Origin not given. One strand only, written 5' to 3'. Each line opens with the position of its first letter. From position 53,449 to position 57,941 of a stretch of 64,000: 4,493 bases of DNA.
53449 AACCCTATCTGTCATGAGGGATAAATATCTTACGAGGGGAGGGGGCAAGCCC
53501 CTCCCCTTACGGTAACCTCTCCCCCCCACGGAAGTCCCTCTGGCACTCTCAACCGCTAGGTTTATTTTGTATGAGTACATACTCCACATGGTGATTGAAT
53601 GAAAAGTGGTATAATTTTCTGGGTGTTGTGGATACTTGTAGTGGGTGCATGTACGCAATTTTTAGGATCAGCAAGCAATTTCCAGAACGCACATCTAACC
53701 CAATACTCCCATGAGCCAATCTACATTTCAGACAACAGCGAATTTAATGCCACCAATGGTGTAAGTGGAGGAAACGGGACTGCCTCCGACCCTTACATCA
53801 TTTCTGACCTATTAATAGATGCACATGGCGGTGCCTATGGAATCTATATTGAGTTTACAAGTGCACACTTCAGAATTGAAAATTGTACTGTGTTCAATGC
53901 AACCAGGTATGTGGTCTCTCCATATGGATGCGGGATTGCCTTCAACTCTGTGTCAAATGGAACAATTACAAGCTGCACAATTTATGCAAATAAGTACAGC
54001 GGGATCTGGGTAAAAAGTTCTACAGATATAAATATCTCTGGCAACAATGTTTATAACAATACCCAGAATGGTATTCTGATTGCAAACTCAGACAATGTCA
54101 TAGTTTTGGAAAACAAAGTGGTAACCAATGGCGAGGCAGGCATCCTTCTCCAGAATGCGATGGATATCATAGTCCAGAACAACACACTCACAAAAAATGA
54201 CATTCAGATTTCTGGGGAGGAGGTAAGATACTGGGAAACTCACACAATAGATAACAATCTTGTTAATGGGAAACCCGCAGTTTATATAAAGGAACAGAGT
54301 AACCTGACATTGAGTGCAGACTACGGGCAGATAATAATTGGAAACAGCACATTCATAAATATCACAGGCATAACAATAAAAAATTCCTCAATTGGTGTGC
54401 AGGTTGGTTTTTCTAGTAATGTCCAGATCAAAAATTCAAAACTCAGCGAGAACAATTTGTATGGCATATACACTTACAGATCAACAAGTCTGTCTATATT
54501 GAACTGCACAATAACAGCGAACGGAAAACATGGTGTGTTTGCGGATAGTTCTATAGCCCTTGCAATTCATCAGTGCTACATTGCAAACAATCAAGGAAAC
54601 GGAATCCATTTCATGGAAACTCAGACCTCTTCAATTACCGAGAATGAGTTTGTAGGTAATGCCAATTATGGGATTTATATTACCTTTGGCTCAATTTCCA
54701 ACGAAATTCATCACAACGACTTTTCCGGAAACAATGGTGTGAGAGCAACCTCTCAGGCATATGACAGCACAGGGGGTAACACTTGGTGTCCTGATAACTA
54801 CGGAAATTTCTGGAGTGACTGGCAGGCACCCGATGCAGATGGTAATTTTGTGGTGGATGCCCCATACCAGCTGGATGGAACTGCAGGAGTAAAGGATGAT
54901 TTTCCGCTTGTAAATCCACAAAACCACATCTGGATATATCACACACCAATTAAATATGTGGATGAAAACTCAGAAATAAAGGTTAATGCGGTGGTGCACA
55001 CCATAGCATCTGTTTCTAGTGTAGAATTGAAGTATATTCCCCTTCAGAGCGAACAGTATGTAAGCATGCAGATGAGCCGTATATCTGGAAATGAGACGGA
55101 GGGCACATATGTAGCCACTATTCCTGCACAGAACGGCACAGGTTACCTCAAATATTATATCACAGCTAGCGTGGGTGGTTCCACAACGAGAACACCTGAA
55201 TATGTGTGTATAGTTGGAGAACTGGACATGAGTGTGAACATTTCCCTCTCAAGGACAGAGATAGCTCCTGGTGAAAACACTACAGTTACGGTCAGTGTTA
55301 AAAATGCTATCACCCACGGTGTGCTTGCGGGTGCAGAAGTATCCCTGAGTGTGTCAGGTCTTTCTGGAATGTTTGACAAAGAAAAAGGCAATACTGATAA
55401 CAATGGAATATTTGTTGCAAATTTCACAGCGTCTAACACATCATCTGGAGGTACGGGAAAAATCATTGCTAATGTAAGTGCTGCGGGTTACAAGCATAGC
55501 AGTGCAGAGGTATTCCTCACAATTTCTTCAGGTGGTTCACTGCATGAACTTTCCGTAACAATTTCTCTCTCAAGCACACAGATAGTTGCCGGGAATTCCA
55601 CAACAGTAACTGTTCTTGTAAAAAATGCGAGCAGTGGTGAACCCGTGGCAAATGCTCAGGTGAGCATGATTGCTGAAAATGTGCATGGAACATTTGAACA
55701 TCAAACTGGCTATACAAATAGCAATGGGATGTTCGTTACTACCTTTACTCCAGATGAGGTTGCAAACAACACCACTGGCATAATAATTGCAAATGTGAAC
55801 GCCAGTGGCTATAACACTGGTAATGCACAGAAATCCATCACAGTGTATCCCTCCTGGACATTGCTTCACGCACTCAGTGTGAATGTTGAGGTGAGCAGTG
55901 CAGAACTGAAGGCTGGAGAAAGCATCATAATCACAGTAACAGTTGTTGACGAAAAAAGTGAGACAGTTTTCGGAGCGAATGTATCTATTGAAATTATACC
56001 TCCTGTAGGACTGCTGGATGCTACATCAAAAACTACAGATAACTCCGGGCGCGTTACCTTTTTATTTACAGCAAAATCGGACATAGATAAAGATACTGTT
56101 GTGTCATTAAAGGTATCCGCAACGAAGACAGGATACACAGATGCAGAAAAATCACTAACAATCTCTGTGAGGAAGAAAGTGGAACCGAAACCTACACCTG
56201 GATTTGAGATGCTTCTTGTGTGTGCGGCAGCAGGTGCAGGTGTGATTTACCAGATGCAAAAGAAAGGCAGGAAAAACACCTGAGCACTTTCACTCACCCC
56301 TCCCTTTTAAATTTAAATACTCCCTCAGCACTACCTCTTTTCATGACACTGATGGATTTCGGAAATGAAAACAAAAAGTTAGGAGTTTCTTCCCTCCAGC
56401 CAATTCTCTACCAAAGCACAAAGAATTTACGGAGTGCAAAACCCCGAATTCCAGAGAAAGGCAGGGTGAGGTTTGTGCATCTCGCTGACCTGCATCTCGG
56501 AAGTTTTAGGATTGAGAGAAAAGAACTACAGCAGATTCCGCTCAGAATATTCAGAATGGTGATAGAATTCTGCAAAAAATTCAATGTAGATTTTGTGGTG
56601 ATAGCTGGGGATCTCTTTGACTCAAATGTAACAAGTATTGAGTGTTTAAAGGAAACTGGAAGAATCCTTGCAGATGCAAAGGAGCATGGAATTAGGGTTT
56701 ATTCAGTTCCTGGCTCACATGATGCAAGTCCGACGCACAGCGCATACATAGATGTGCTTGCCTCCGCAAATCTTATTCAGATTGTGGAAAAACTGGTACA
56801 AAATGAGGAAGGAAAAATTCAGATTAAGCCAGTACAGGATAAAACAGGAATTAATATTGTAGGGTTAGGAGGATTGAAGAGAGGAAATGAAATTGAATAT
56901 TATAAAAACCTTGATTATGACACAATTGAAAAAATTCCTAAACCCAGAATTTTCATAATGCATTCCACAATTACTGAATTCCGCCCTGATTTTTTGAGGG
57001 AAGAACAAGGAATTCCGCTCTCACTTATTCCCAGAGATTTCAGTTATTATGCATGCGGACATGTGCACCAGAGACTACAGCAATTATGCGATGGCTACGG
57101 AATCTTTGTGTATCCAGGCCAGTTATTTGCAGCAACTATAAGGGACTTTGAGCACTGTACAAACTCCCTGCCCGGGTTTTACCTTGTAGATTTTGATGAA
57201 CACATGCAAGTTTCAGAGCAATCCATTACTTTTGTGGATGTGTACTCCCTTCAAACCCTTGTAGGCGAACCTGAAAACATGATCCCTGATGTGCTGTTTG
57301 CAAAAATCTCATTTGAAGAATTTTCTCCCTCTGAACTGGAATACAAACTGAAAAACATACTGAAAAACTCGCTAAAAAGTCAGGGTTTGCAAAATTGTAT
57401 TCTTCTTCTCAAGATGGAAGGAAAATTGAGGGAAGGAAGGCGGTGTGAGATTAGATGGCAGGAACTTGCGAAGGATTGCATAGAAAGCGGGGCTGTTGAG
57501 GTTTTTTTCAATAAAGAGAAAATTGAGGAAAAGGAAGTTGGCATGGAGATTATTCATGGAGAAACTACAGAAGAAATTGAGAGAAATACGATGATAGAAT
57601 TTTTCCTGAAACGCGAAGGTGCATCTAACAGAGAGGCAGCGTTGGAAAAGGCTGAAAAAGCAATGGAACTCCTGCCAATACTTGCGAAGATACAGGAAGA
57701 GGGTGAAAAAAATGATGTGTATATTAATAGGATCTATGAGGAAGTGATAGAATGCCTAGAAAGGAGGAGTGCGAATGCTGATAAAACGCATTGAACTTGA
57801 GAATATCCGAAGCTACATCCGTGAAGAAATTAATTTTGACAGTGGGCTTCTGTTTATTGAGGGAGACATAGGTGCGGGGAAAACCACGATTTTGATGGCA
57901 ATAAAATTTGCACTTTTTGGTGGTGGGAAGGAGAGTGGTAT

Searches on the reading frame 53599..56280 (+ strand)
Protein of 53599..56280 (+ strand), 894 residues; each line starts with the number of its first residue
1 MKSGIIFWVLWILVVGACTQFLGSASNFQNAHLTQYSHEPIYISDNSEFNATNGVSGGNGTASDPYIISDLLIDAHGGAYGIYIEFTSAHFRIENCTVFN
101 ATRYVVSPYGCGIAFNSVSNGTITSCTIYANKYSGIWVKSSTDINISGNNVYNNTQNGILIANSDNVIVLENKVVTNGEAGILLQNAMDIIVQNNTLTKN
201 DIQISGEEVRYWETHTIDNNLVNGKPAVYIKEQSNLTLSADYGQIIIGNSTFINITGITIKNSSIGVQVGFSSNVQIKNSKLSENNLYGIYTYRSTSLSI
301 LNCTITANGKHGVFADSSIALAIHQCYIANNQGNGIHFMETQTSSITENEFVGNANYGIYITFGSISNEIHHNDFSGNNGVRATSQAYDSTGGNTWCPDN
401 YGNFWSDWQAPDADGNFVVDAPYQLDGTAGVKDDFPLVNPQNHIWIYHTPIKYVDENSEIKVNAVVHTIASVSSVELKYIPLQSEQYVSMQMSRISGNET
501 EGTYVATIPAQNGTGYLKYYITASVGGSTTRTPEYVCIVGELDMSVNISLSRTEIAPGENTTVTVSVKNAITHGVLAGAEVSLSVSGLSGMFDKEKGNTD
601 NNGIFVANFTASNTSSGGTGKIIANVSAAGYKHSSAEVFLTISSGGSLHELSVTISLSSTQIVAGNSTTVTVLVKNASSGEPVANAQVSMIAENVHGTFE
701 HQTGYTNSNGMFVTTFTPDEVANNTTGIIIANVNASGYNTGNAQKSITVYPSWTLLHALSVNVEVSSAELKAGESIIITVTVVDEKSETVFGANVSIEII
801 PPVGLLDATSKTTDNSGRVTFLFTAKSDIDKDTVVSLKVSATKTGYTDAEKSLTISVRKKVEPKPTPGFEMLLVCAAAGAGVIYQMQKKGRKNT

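Call 41: search_protein_families(library=pfam, proteins=[window:53599-56280:+], max_evalue=0.001)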
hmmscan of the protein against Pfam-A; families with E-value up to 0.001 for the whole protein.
window:53599-56280:+ (894 aa): 5 families
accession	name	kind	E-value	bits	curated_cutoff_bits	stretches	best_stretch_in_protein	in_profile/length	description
PF13229.12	Beta_helix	-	4.9e-36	124.2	25.9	2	80-238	1-153/158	Right handed beta helix region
PF05048.19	NosD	-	9e-33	113.9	23.6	2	234-408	30-210/212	Periplasmic copper-binding protein (NosD)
PF02369.22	Big_1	-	5e-09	36.6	34.9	1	653-728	2-78/93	Bacterial Ig-like domain (group 1)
PF02752.27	Arrestin_C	-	1.7e-05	25.6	27.7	0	544-569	5-30/137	Arrestin (or S-antigen), C-terminal domain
PF13620.12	CarboxypepD_reg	-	0.00036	21.3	32.3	0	669-718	1-46/82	Carboxypeptidase regulatory-like domain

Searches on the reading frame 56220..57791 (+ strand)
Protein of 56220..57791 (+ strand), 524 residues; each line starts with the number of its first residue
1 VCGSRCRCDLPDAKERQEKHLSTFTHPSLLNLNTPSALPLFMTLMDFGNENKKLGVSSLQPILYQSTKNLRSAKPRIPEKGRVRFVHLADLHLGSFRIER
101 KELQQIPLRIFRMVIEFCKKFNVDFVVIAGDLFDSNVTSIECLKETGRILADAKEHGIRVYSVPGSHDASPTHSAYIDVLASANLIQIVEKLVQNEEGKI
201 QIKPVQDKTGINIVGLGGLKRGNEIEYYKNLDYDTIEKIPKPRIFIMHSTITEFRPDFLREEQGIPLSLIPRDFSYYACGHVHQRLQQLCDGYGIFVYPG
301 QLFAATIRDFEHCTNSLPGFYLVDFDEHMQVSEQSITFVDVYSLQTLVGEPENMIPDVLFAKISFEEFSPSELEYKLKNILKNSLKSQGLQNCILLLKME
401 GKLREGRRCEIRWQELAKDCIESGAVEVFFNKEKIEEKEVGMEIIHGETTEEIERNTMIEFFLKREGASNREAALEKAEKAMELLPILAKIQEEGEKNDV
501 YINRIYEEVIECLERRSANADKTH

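Call 41: search_protein_families(library=pfam, proteins=[window:56220-57791:+], max_evalue=0.001)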
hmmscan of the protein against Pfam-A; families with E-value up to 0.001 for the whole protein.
window:56220-57791:+ (524 aa): 2 families
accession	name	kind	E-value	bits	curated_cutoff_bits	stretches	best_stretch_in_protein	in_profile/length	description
PF00149.33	Metallophos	-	1.7e-12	48.6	21.5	1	84-284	2-190/191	Calcineurin-like phosphoesterase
PF12850.12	Metallophos_2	-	4.1e-05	24.1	27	1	85-305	3-138/154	Calcineurin-like phosphoesterase superfamily domain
